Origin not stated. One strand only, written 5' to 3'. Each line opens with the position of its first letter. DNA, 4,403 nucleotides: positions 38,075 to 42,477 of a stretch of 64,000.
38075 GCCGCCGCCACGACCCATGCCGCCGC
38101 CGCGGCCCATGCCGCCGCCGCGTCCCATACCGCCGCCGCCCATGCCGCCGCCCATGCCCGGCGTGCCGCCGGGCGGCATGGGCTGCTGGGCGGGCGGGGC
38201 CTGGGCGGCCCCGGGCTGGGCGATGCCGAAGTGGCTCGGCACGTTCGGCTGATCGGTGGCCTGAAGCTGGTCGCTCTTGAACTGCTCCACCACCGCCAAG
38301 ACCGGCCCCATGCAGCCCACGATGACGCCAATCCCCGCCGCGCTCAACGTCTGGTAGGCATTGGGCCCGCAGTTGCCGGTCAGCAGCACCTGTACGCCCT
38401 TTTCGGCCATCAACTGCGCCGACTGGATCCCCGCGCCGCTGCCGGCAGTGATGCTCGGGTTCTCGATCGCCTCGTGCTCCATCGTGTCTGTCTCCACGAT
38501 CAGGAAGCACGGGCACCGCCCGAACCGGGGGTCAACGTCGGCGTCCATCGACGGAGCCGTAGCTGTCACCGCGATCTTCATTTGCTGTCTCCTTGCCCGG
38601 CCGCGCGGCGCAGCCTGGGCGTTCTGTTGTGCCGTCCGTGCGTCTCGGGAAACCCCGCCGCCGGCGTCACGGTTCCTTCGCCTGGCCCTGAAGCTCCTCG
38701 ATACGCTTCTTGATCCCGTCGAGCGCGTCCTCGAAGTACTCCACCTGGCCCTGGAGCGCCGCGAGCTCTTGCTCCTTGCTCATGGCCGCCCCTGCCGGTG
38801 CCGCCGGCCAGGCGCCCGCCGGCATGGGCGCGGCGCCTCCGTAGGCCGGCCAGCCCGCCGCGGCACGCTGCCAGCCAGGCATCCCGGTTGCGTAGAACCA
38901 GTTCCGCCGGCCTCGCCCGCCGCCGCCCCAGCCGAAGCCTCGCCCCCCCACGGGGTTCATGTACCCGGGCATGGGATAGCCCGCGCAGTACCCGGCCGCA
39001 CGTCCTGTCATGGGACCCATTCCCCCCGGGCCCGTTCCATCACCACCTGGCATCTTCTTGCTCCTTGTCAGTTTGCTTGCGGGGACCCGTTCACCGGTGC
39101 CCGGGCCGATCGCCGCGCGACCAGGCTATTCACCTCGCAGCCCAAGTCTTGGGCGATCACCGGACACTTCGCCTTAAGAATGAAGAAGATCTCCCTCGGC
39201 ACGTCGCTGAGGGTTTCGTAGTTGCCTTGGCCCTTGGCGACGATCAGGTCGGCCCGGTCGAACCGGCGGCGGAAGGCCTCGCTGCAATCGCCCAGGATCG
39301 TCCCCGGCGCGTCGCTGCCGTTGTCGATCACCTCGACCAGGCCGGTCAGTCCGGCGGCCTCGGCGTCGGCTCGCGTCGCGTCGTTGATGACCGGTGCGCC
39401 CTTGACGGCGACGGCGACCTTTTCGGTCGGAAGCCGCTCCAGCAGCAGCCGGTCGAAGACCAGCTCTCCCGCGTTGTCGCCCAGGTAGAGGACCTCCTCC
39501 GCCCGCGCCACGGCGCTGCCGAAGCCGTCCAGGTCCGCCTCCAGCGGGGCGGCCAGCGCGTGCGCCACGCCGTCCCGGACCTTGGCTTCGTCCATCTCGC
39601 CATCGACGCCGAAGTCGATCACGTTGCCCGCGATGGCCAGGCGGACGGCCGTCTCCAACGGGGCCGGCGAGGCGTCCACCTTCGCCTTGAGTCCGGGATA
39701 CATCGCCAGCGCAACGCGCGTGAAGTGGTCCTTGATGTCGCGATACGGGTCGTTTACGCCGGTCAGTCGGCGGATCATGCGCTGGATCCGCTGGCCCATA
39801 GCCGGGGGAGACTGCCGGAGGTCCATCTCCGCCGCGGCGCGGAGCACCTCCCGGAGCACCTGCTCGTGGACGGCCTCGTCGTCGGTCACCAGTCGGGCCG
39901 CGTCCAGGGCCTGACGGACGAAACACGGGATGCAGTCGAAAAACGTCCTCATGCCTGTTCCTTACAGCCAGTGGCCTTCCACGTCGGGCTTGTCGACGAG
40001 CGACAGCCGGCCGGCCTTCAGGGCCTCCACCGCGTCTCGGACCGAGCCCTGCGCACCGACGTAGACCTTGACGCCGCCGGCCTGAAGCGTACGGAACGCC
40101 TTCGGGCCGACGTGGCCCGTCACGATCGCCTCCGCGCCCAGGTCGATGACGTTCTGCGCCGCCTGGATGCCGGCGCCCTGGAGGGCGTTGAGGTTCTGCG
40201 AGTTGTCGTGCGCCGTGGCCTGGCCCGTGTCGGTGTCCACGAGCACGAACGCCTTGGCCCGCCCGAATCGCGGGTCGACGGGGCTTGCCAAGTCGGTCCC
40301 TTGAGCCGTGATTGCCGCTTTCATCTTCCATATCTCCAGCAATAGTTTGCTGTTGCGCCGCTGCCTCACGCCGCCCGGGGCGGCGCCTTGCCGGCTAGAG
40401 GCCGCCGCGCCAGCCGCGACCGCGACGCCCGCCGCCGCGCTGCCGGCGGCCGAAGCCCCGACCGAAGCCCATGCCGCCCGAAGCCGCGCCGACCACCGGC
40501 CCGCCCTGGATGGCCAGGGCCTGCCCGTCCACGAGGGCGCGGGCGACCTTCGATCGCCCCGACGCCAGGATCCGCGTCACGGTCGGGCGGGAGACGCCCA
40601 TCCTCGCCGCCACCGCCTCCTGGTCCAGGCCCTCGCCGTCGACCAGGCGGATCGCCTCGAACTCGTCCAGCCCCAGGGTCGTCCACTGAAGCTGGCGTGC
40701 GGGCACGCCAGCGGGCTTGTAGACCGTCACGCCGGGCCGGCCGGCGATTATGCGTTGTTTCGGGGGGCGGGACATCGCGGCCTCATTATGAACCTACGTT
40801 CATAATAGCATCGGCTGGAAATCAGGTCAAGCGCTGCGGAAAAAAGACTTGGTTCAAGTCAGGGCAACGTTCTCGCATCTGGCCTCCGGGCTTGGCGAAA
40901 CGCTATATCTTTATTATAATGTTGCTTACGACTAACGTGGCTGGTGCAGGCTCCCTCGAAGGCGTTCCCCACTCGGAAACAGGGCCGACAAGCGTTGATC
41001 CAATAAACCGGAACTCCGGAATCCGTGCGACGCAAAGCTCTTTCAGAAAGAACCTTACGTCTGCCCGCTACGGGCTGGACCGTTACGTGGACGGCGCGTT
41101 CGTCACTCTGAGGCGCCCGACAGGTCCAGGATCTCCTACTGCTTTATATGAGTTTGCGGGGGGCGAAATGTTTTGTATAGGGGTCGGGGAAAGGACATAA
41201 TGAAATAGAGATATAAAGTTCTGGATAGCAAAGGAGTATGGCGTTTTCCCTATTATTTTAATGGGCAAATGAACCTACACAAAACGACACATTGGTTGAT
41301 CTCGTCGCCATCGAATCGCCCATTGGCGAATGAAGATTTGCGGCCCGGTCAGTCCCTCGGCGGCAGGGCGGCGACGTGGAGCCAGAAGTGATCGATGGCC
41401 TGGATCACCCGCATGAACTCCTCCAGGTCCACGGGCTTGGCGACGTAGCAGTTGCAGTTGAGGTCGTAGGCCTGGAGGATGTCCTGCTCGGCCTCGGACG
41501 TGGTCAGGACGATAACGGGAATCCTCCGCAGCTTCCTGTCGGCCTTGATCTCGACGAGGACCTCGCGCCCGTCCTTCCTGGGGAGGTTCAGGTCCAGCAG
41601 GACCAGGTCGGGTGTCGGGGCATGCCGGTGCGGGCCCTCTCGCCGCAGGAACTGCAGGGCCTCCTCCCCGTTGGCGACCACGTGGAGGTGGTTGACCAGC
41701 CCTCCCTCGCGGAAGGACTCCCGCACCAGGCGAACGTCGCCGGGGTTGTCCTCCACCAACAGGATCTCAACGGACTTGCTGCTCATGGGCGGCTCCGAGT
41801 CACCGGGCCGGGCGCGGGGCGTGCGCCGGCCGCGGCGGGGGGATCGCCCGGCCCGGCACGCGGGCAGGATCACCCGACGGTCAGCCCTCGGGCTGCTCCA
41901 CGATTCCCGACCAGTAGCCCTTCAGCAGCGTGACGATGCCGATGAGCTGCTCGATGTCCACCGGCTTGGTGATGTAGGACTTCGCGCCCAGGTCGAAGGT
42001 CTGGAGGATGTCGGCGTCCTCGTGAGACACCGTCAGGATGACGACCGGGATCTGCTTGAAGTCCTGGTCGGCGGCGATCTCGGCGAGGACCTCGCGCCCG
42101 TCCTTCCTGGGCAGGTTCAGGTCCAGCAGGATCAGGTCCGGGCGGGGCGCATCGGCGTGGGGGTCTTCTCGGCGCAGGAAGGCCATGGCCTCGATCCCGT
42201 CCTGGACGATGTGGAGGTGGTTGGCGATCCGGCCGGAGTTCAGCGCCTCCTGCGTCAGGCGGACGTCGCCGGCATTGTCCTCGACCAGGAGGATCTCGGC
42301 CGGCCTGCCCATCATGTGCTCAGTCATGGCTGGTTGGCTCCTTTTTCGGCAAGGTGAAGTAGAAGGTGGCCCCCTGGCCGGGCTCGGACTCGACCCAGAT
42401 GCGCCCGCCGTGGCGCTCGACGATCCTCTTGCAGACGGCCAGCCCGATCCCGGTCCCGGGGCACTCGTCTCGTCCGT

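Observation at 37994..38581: NifX-like protein carrying a C-terminal (GGGMGR)n Gly/Met-rich repeat tail encoded by an 18-nt DNA repeat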

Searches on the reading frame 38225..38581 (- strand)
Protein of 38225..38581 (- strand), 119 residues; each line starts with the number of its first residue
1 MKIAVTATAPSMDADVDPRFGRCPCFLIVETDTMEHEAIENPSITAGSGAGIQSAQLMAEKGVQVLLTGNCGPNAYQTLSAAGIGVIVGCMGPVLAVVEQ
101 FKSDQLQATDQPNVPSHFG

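Call 16: search_solved_structures(query=window:38225-38581:-, max_evalue=0.01, show_alignments=2)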
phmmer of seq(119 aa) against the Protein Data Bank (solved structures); distinct sequences matched with E-value up to 0.01: 6.
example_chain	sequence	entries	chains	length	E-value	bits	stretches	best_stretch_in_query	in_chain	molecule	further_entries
2wfb_A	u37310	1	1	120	2.6e-21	79.2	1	2-113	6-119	PUTATIVE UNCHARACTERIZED PROTEIN ORP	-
1eo1_A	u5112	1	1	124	1.7e-16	63.7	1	1-88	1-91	HYPOTHETICAL PROTEIN MTH1175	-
1rdu_A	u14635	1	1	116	3.2e-12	49.8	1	2-107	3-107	conserved hypothetical protein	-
1t3v_A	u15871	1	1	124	3.7e-07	33.5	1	11-111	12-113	conserved hypothetical protein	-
1o13_A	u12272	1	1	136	5.1e-07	33.1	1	11-111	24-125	probable NifB protein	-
2yx6_A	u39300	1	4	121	0.00027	24.3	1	3-106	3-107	Hypothetical protein PH0822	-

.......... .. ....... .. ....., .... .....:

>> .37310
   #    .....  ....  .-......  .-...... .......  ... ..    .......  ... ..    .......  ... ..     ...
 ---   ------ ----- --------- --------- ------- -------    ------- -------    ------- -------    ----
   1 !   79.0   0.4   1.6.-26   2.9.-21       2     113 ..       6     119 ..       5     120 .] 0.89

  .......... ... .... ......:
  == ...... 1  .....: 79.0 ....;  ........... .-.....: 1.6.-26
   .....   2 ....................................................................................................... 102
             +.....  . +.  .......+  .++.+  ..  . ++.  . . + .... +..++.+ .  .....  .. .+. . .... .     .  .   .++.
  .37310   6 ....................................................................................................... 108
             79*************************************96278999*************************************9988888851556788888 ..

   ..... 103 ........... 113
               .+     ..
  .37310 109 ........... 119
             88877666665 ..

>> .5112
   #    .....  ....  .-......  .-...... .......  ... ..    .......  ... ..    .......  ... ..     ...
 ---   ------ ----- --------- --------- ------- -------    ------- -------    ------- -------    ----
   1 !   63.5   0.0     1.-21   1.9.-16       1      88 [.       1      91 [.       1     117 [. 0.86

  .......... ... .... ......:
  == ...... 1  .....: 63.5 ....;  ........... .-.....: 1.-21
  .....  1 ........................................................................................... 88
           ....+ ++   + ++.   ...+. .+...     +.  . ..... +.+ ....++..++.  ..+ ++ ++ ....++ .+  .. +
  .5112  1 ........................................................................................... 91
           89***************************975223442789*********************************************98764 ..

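Call 25: find_related_loci(query=A1, collection=genome_contigs, flank=8000)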
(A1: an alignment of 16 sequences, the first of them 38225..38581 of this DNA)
Query A1 (119 aa) in genome_contigs; peptide patterns used: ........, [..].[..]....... (x = any residue, [..] = any of these).
600 stretches matched a pattern (row limit reached: there are more); 544 encode a relative of the query (tblastn E <= 1e-3); the best 80 are kept; 80 distinct loci.
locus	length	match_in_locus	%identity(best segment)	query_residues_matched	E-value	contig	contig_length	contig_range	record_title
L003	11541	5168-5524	74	1-119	1e-56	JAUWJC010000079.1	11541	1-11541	MAG: Pirellulales bacterium isolate CSMAG_2310 CSMAG_2310_k127_4571849_length_11541_cov_16.2581, whole genome shotgun se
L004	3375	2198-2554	72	1-119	3e-55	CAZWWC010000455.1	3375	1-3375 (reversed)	MAG TPA_asm: uncultured Planctomycetaceae bacterium isolate binchicken_co100_313 genome assembly, contig: NODE_45303_len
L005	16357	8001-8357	71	1-119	8e-55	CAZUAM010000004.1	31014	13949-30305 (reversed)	MAG TPA_asm: uncultured Planctomycetaceae bacterium isolate binchicken_co262_366 genome assembly, contig: NODE_1300_leng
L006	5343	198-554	71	1-119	1e-53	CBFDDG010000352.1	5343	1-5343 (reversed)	MAG TPA_asm: uncultured Phycisphaerae bacterium isolate SRR26215681_binner23_Refined_61 genome assembly, contig: ERZ2507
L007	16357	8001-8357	69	1-119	3e-53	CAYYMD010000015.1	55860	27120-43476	MAG TPA_asm: uncultured Planctomycetaceae bacterium isolate SRP332253_co2_255 genome assembly, contig: NODE_458_length_5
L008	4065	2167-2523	69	1-119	1e-52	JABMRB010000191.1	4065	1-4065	MAG: Candidatus Nealsonbacteria bacterium isolate bin.20 k141_954142, whole genome shotgun sequence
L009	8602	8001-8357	66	1-119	1e-52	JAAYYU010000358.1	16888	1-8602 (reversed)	MAG: Candidatus Anammoximicrobium sp. isolate AS06rmzACSIP_251 548903_AS06, whole genome shotgun sequence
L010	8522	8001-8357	68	1-119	1e-52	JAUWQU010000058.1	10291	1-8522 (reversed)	MAG: Phycisphaerae bacterium isolate CSMAG_2510 CSMAG_2510_k141_864706_length_10291_cov_6.0000, whole genome shotgun seq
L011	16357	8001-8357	71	1-119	3e-52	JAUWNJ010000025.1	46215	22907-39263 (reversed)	MAG: Planctomycetales bacterium isolate CSMAG_2421 CSMAG_2421_k141_419015_length_46215_cov_38.9819, whole genome shotgun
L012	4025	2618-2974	69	1-119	4e-52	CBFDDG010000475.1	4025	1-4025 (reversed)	MAG TPA_asm: uncultured Phycisphaerae bacterium isolate SRR26215681_binner23_Refined_61 genome assembly, contig: ERZ2507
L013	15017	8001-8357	70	1-119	4e-52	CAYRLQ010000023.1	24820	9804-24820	MAG TPA_asm: uncultured Nitrospiraceae bacterium isolate binchicken_co100_346 genome assembly, contig: NODE_2990_length_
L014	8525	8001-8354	67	1-118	1e-51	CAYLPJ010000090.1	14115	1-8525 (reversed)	MAG TPA_asm: uncultured Planctomycetaceae bacterium isolate SRP141376_co2_254 genome assembly, contig: NODE_8505_length_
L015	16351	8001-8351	68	1-117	7e-51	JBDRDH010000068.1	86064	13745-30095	MAG: Planctomycetota bacterium isolate MEGAHIT-group-1.24 k141_11696135, whole genome shotgun sequence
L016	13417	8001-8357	66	1-119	1e-50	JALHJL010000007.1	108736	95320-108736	MAG: Phycisphaerales bacterium isolate 7-NCT_044 scaffold_54, whole genome shotgun sequence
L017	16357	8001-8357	65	1-119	7e-51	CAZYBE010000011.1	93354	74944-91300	MAG TPA_asm: uncultured Eubacteriales bacterium isolate binchicken_co376_124 genome assembly, contig: NODE_152_length_93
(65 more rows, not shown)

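Call 28: search_protein_representatives(protein=window:38225-38581:-)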
Query: 119 residues. Proteins with E-value up to 0.001 (for the whole library): 4291; up to 1e-10: 1999; up to 1e-30: 95. The best 150 are listed.
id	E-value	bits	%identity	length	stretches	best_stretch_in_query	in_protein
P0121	4.2e-46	171.9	66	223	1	1-119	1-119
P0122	5.0e-44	165.3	67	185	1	1-119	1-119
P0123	9.1e-44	164.4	65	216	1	1-119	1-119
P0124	9.3e-44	164.4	65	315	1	1-119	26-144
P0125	2.7e-42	159.7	65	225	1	1-119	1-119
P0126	5.6e-41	155.4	65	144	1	3-119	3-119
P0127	6.1e-41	155.3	62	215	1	1-119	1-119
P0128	1.3e-40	154.3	62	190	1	1-119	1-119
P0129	1.5e-40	154.0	61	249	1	1-119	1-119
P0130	2.0e-40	153.7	62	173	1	1-119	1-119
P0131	2.9e-40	153.1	61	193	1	1-119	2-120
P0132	3.3e-40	153.0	44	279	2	1-119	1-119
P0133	7.0e-40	151.9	61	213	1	1-116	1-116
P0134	1.4e-39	150.9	58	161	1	1-117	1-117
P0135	1.5e-39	150.8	62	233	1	1-119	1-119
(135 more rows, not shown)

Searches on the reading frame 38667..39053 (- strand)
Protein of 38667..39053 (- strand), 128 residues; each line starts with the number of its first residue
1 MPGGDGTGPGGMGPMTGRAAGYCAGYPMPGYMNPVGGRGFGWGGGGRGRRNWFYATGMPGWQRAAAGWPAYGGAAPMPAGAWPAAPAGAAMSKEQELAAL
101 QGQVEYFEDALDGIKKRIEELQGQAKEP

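Call 4: search_protein_families(library=pfam, proteins=[window:38667-39053:-], max_evalue=0.01)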
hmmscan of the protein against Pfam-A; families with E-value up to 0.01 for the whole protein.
window:38667-39053:- (128 aa): 1 family
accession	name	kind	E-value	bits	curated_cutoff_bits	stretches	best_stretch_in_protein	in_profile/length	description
PF17253.7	DUF5320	-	7e-21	75.7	27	1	1-121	1-99/99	Family of unknown function (DUF5320)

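Call 31: search_protein_families(library=ncbifam, proteins=[window:38667-39053:-], max_evalue=0.001)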
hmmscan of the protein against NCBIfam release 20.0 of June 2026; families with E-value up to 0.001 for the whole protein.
window:38667-39053:- (128 aa): 0 families

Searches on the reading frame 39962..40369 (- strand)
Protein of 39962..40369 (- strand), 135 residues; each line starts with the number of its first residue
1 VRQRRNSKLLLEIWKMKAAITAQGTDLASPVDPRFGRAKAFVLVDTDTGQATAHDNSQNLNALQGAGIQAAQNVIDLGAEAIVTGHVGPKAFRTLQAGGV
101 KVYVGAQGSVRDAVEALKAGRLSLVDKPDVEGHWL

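Call 4: search_protein_families(library=pfam, proteins=[window:39962-40369:-], max_evalue=0.01)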
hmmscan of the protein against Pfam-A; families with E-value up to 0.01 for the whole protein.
window:39962-40369:- (135 aa): 1 family
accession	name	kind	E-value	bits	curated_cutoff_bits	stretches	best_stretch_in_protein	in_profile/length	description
PF02579.22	Nitro_FeMo-Co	-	1.2e-22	80.4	26.3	1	29-118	3-93/94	Dinitrogenase iron-molybdenum cofactor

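Call 31: search_protein_families(library=ncbifam, proteins=[window:39962-40369:-], max_evalue=0.001)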
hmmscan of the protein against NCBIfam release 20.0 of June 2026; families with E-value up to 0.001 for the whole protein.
window:39962-40369:- (135 aa): 1 family
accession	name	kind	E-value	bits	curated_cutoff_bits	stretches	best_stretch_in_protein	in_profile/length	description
NF041136.1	MrpORP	equivalog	2.8e-07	30.1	450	1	14-115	263-358/365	iron-sulfur cluster carrier protein MrpORP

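Call 46: search_solved_structures(query=window:39962-40324:-, max_evalue=0.01)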
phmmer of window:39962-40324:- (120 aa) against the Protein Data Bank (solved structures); distinct sequences matched with E-value up to 0.01: 7.
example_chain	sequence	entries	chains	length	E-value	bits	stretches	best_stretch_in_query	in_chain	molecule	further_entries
2wfb_A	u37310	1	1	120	3.8e-21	78.8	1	2-112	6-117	PUTATIVE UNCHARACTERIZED PROTEIN ORP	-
1rdu_A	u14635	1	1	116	5.3e-18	68.7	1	2-108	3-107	conserved hypothetical protein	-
1eo1_A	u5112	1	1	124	1.2e-14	57.8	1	1-113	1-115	HYPOTHETICAL PROTEIN MTH1175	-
1t3v_A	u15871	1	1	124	2e-07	34.6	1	11-111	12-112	conserved hypothetical protein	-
1o13_A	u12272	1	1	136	2.7e-07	34.2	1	12-111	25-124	probable NifB protein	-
2yx6_A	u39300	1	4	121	1.8e-05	28.3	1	2-109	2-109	Hypothetical protein PH0822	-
2re2_A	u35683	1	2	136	0.00072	23.2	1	21-114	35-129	Uncharacterized protein Ta1041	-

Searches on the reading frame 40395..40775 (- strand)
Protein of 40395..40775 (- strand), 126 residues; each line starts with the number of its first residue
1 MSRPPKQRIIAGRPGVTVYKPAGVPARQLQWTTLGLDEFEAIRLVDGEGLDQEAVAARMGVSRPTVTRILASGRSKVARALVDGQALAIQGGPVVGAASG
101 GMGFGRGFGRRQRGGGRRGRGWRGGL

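Call 4: search_protein_families(library=pfam, proteins=[window:40395-40775:-], max_evalue=0.01)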
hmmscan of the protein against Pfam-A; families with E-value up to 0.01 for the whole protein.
window:40395-40775:- (126 aa): 10 families
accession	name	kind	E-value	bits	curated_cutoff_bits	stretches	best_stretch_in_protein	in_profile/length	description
PF02001.22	DUF134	-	1.1e-22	80.8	27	1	2-93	5-94/98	Protein of unknown function DUF134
PF13384.12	HTH_23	-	2.1e-05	24.6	24.6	1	39-70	8-38/50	Homeodomain-like domain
PF04545.22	Sigma70_r4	-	4.2e-05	23.4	24.1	1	40-77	11-48/50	Sigma-70, region 4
PF13560.12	HTH_31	-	6e-05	23.7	27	1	47-80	12-45/64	Helix-turn-helix domain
PF08281.18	Sigma70_r4_2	-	0.00024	21.1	25.7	1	37-76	14-53/54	Sigma-70, region 4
PF01381.28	HTH_3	-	0.00027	21.4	23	1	48-72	8-32/55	Helix-turn-helix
PF12802.13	MarR_2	-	0.0009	19.8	27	1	41-71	10-42/61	MarR family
PF13545.12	HTH_Crp_2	-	0.0045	17.4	27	0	50-71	23-44/70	Crp-like helix-turn-helix domain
PF13551.12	HTH_29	-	0.0055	17.2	28.1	0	48-83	10-46/64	Winged helix-turn helix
PF20432.4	Xre-like-HTH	-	0.0075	17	25.8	0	42-73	16-46/63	Antitoxin Xre-like helix-turn-helix domain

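Call 31: search_protein_families(library=ncbifam, proteins=[window:40395-40775:-], max_evalue=0.001)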
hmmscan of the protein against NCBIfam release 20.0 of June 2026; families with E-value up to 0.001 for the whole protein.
window:40395-40775:- (126 aa): 4 families
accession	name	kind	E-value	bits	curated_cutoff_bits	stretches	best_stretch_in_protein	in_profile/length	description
NF003257.0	PRK04217.1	equivalog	1.3e-18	67.1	115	1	3-89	11-98/110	hypothetical protein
TIGR02937.1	sigma70-ECF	superfamily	4.4e-06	26.4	42.9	1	33-81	117-165/165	sigma-70 family RNA polymerase sigma factor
TIGR02959.1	SigZ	equivalog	0.00034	20.5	168.65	1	35-85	102-152/170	RNA polymerase sigma factor SigZ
NF053881.1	TransRegDeoRBac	equivalog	0.00044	19.5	420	1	40-76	11-47/311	DNA-binding transcriptional repressor DeoR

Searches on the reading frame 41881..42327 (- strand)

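Call 52: search_protein_families(library=pfam, proteins=[window:41881-42327:-], max_evalue=0.01)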
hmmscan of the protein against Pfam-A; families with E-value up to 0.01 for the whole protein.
window:41881-42327:- (148 aa): 1 family
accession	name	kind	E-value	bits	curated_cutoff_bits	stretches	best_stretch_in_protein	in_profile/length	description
PF00072.30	Response_reg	-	3.1e-20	72.8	30.2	1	12-132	1-110/111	Response regulator receiver domain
